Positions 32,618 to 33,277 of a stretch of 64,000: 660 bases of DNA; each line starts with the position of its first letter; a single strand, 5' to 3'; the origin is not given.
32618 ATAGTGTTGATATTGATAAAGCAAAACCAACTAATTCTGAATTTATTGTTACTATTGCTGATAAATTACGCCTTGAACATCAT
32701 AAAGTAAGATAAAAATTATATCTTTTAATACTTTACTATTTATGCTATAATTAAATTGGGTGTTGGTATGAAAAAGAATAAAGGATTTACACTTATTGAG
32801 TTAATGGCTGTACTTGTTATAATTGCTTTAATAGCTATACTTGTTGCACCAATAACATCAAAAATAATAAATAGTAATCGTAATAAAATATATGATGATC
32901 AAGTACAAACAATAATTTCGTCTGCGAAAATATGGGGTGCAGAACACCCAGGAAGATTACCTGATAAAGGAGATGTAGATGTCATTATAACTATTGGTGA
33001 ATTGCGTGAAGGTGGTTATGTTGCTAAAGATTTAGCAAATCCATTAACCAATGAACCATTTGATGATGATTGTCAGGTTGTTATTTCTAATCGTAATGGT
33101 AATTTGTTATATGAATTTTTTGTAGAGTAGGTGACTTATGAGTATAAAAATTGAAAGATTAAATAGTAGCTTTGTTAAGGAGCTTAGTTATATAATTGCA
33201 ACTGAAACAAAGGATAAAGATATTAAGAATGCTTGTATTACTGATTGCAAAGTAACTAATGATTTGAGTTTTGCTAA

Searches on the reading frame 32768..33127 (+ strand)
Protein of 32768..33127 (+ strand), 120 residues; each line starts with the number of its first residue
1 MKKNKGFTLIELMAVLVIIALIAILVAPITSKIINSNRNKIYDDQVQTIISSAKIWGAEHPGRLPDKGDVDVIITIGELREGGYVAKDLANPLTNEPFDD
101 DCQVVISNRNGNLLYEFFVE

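Call 31: search_protein_families(library=pfam, proteins=[window:32768-33127:+], max_evalue=0.001)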
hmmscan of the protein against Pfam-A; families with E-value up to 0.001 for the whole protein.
window:32768-33127:+ (120 aa): 1 family
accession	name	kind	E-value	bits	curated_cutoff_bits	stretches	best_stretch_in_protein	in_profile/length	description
PF07963.17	N_methyl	-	6.3e-09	35.5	21.2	1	1-26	1-26/27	Prokaryotic N-terminal methylation motif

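Call 68: search_protein_families(library=ncbifam, proteins=[window:32768-33127:+], max_evalue=0.01)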
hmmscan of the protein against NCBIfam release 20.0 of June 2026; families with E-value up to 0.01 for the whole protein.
window:32768-33127:+ (120 aa): 11 families
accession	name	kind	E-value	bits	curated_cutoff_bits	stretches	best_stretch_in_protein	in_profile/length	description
NF041013.1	T4P_ComGE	equivalog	1.1e-07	31.8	49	1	2-50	1-49/83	competence type IV pilus minor pilin ComGE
TIGR02532.1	IV_pilin_GFxxxE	domain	1.6e-07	30.9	16.3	1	5-26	2-23/24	prepilin-type N-terminal cleavage/methylation domain-containing protein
TIGR01710.1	typeII_sec_gspG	equivalog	1.3e-06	28.4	88.85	1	5-51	1-47/134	type II secretion system major pseudopilin GspG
NF040999.1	pilin_ComGC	equivalog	2.9e-06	27.4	75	1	5-57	2-54/84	competence type IV pilus major pilin ComGC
TIGR01708.2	typeII_sec_gspH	equivalog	1.5e-05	25.1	80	1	5-27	2-24/169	type II secretion system minor pseudopilin GspH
NF007862.0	PRK10574.1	equivalog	3.9e-05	23.8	138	1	1-50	1-47/145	prepilin peptidase-dependent pilin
NF040982.1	ComGD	equivalog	6.4e-05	23.4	70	1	4-51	1-48/139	competence type IV pilus minor pilin ComGD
NF041002.1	pilin_ComGF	equivalog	9.9e-05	22.6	80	1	4-41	1-37/139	competence type IV pilus minor pilin ComGF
TIGR02596.1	TIGR02596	subfamily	0.00014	22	70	1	7-39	1-33/196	Verru_Chthon cassette protein D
NF041775.1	typeIV_PilA_Myxo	equivalog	0.00051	20.1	400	1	3-32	9-38/214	type IV pilin protein PilA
NF007800.0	PRK10506.1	equivalog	0.003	17.4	158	1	1-23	5-27/163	prepilin peptidase-dependent protein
